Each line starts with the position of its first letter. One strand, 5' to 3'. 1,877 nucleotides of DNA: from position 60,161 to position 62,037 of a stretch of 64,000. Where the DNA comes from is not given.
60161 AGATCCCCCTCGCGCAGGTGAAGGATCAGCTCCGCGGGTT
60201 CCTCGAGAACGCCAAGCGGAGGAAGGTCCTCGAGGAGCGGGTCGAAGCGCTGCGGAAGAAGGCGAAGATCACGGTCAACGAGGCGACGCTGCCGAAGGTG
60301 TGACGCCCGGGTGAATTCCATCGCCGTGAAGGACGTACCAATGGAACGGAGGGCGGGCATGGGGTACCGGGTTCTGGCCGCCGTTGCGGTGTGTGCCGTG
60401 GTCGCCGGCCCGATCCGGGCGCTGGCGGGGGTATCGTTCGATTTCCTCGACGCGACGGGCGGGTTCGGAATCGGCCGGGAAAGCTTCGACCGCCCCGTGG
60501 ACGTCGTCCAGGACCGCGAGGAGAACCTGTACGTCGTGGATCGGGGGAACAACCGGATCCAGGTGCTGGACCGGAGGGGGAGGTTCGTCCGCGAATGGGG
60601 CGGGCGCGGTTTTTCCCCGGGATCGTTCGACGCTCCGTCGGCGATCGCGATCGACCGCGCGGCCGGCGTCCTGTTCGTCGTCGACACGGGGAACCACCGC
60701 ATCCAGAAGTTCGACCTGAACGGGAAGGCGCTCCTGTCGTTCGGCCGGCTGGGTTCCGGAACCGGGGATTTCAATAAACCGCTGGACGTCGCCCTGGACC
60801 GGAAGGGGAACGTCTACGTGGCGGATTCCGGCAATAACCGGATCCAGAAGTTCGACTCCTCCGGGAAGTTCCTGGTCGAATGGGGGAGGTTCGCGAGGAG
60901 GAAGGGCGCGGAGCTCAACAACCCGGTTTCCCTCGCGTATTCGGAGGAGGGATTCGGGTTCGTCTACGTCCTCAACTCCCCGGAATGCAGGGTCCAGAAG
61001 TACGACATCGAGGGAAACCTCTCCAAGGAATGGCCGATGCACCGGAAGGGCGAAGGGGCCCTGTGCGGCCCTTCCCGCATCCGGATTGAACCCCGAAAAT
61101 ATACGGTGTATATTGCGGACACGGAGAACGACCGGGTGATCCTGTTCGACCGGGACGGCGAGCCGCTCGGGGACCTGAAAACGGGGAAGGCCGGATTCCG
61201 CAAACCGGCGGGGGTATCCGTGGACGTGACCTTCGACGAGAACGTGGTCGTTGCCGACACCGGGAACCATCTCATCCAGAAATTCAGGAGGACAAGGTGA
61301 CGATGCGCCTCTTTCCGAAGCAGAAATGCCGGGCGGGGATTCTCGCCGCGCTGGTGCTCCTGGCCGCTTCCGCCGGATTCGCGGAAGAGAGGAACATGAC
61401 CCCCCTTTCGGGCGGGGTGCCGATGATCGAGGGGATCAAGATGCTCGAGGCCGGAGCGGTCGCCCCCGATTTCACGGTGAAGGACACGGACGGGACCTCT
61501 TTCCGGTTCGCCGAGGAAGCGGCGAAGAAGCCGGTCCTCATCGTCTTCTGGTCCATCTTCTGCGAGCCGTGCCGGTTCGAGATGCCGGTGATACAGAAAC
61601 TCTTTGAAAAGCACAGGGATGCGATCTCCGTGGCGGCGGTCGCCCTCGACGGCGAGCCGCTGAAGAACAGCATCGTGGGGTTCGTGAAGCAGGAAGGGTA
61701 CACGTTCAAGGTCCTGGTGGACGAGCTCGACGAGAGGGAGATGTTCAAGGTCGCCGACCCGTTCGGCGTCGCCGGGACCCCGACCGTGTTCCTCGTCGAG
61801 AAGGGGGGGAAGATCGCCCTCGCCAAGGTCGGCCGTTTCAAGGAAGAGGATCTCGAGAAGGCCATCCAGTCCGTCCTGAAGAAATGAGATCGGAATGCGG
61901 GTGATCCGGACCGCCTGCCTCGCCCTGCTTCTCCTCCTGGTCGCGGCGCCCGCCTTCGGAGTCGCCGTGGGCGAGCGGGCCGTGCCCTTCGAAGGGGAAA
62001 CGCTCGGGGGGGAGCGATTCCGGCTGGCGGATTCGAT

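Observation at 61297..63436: TlpA-like thioredoxin followed by a thioredoxin-domain::decaheme-cytochrome fusion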

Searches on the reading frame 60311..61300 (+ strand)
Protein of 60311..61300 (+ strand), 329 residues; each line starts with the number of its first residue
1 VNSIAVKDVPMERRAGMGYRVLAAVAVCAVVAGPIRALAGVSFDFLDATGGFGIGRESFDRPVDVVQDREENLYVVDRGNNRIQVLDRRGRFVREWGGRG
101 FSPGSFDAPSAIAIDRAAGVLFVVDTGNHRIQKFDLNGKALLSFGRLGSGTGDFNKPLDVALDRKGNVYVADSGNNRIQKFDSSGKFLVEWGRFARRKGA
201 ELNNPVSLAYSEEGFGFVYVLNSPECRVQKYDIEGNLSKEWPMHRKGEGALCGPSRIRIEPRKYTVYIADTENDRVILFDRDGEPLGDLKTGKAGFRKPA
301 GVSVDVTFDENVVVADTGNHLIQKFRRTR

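Call 3: search_protein_families(library=pfam, proteins=[window:60311-61300:+], max_evalue=0.01)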
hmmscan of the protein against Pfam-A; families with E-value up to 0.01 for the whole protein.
window:60311-61300:+ (329 aa): 7 families
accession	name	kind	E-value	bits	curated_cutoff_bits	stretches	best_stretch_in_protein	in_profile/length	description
PF01436.27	NHL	-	2e-34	116.3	20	4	154-181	1-28/28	NHL repeat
PF17170.10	DUF5128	-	1.1e-12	48.3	22.9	1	65-138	48-121/321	6-bladed beta-propeller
PF08450.18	SGL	-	4.6e-10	40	26.3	1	107-191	134-220/246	SMP-30/Gluconolactonase/LRE-like region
PF22701.2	Mala_s_1-like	-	8.6e-10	39.1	27.5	2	116-214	49-141/195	Mal s 1 allergenic protein-like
PF13449.12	Phytase-like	-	6e-06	26.8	27.6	0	160-191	73-104/284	Esterase-like activity of phytase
PF25021.1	TEN_NHL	-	0.00019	20.9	27.1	0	155-184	142-169/357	Teneurin NHL domain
PF10282.15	Lactonase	-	0.0024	17.6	21.7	0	107-182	37-114/344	Lactonase, 7-bladed beta-propeller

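Call 4: search_protein_families(library=ncbifam, proteins=[window:60311-61300:+], max_evalue=0.01)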
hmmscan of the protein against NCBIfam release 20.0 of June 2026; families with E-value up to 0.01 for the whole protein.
window:60311-61300:+ (329 aa): 4 families
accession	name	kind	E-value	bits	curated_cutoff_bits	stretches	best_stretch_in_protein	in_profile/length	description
NF035926.1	scyF_NHL_VPEP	equivalog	2.5e-52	178.3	350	3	94-207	186-299/376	scytonemin biosynthesis PEP-CTERM protein ScyF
NF033206.1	ScyE_fam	subfamily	2.1e-05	24.3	80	1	153-214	251-313/333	ScyD/ScyE family protein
NF047780.1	LIC12708_fam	subfamily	8.6e-05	21.5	150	0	164-188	65-89/391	LIC_12708 family protein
TIGR02276.1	beta_rpt_yvtn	repeat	0.00043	20.2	27.85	0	71-87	4-20/42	beta-propeller repeat protein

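Call 61: search_solved_structures(query=window:60311-61297:+, max_evalue=0.00001)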
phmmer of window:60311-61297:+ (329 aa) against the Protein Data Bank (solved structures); distinct sequences matched with E-value up to 0.00001: 50.
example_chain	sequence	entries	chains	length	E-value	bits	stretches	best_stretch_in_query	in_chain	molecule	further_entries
6d69_A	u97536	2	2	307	2e-49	171.8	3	74-189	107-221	NHL Repeat Region of D. melanogaster Thin | Thin, isoform D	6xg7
7qrx_A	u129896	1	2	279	2.5e-48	168.2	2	58-192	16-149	E3 ubiquitin-protein ligase TRIM71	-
8j72_A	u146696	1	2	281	2.6e-48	168.2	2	50-192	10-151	E3 ubiquitin-protein ligase TRIM71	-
9jur_A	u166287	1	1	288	2.6e-48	168.1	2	51-192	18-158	E3 ubiquitin-protein ligase TRIM71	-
6fpt_A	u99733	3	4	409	5.7e-46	160.4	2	36-192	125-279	E3 ubiquitin-protein ligase TRIM71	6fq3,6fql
3wwa_A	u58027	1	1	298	1.9e-38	135.8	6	106-183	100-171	Pizza7H protein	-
6f0t_A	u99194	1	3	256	2.8e-37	131.9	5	106-183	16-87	Pizza6-SFW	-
6qsd_A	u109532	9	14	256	4e-37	131.4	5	106-183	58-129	Pizza6S | Pizza6-S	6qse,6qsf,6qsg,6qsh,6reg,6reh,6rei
7zpz_A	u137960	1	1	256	1.3e-35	126.4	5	106-183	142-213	Pizza6-TSR-TSH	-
6rej_A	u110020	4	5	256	1.4e-35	126.3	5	106-183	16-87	Pizza6-SH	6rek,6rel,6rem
6ren_A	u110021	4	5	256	6.1e-35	124.2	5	106-182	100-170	3fPizza6-SH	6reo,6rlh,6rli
6i3b_A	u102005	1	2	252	1.6e-34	122.8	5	106-183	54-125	cPizza6-AYW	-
6i38_A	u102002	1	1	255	1.7e-34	122.8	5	106-183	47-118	nv2Pizza6-AYW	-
6i37_A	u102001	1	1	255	1.9e-34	122.6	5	106-183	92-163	nv1Pizza6-AYW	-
6f0q_A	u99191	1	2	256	2.5e-34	122.2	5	106-183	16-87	Pizza6-AYW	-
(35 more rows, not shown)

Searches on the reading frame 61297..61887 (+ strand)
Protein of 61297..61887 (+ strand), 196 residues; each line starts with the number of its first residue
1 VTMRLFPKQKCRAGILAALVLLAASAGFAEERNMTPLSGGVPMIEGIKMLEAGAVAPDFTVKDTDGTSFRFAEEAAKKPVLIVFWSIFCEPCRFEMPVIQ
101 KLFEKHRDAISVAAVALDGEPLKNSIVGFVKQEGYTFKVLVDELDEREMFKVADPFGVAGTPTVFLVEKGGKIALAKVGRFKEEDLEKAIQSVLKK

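Call 3: search_protein_families(library=pfam, proteins=[window:61297-61887:+], max_evalue=0.01)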
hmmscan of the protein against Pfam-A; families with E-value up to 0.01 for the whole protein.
window:61297-61887:+ (196 aa): 6 families
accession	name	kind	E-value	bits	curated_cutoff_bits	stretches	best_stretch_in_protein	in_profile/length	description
PF08534.16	Redoxin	-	5.4e-17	62.4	26.6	1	52-189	2-147/148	Redoxin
PF00578.27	AhpC-TSA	-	2.1e-16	60.4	26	1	53-174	2-122/124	AhpC/TSA family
PF00085.26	Thioredoxin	-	1.6e-11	44.6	23.5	1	69-119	10-60/103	Thioredoxin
PF13098.12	Thioredoxin_2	-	3.9e-07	30.8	27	1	75-189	3-103/104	Thioredoxin-like domain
PF13905.12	Thioredoxin_8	-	5.3e-07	30.3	27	1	78-173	2-94/94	Thioredoxin-like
PF13728.12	TraF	-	8.1e-05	23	23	1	75-186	127-219/224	F plasmid transfer operon protein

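Call 4: search_protein_families(library=ncbifam, proteins=[window:61297-61887:+], max_evalue=0.01)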
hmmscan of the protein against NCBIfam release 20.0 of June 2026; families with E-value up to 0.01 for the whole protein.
window:61297-61887:+ (196 aa): 17 families
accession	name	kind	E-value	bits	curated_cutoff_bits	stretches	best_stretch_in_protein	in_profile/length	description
NF002854.0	PRK03147.1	subfamily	8.5e-24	84.4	170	1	47-193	33-172/176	thiol-disulfide oxidoreductase ResA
NF041202.1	StoA_CxxC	exception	2.7e-15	56.6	210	1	52-187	29-158/163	endospore biogenesis thiol-disulfide oxidoreductase StoA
TIGR00385.1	dsbE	subfamily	1.5e-12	47.5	123.15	1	56-194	40-171/173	DsbE family thiol:disulfide interchange protein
TIGR01068.1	thioredoxin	equivalog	6.9e-12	45.4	96.8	1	73-120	8-57/101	thioredoxin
NF047696.1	ThlDiSintTplARhiz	equivalog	9.5e-11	41.9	230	1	45-195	66-217/219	thiol:disulfide interchange protein TlpA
NF038285.1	deiodinase_rel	hypoth_equivalog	2.6e-10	40.3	250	1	53-115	179-242/347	deiodinase family protein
NF041054.1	WAxxUGC_long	equivalog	9.4e-10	38.3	300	1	48-173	77-194/354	ResA-like WAxxUGC motif-containing protein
NF047697.1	ThioredTrxAClost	equivalog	9e-09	35.5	140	1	75-116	15-56/105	thioredoxin TrxA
NF006898.0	PRK09381.1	equivalog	1.6e-08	34.9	138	1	74-122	18-66/109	thioredoxin TrxA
TIGR02740.1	TraF-like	hypoth_equivalog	8.5e-07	28.5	232.25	1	72-134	164-225/276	TraF-like protein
NF011941.0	PRK15412.1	equivalog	3.9e-06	26.5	359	1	56-193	45-175/185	thiol:disulfide interchange protein DsbE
NF006960.0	PRK09437.1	equivalog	3.4e-05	23.8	140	1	48-162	2-109/156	thioredoxin-dependent thiol peroxidase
TIGR01126.1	pdi_dom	equivalog_domain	0.00021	21.5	107.2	0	138-191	49-102/105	protein disulfide-isomerase domain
NF008229.0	PRK10996.1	equivalog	0.00023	20.9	125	1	77-116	52-91/141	thioredoxin TrxC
TIGR02738.1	TrbB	equivalog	0.002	17.8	132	0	77-193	50-152/153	type-F conjugative transfer system pilin assembly thiol-disulfide isomerase TrbB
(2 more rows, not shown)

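Call 60: search_solved_structures(query=window:61303-61884:+, max_evalue=0.00001)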
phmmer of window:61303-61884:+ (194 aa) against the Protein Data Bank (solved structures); distinct sequences matched with E-value up to 0.00001: 93 (the best 60 are shown).
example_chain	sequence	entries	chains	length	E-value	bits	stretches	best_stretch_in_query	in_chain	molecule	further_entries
4nmu_A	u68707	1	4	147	1.1e-18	71.2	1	48-189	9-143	Thiol-disulfide oxidoreductase ResA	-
1st9_A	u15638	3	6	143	3.6e-14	56.4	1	51-182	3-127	Thiol-disulfide oxidoreductase resA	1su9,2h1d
2f9s_A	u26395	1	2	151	4.4e-14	56.1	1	51-182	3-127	Thiol-disulfide oxidoreductase resA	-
2h1b_A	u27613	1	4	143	9.5e-14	55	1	51-182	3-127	Thiol-disulfide oxidoreductase resA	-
2yp6_A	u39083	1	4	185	1.3e-13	54.6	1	15-189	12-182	THIOREDOXIN FAMILY PROTEIN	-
5um7_A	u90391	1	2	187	2.9e-13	53.5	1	50-190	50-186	Thioredoxin signature protein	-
2h19_A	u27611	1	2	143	6.7e-13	52.3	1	51-182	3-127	Thiol-disulfide oxidoreductase resA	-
2h1a_A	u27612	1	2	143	6.7e-13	52.3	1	51-182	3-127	Thiol-disulfide oxidoreductase resA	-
4hqz_A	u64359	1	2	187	1e-12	51.7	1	41-189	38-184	Thioredoxin family protein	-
2ls5_A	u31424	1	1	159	2.7e-12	50.3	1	48-191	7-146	Uncharacterized protein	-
3c73_A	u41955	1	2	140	3e-12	50.2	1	54-182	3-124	Thiol-disulfide oxidoreductase resA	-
3c71_A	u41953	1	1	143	4.6e-12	49.5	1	51-182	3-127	Thiol-disulfide oxidoreductase resA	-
2h1g_A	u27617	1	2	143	1.2e-11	48.2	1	51-182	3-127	Thiol-disulfide oxidoreductase resA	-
1quw_A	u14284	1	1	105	1.4e-10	44.7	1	67-120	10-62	THIOREDOXIN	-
3erw_A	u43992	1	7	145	1.4e-10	44.7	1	52-185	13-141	Sporulation thiol-disulfide oxidoreductase A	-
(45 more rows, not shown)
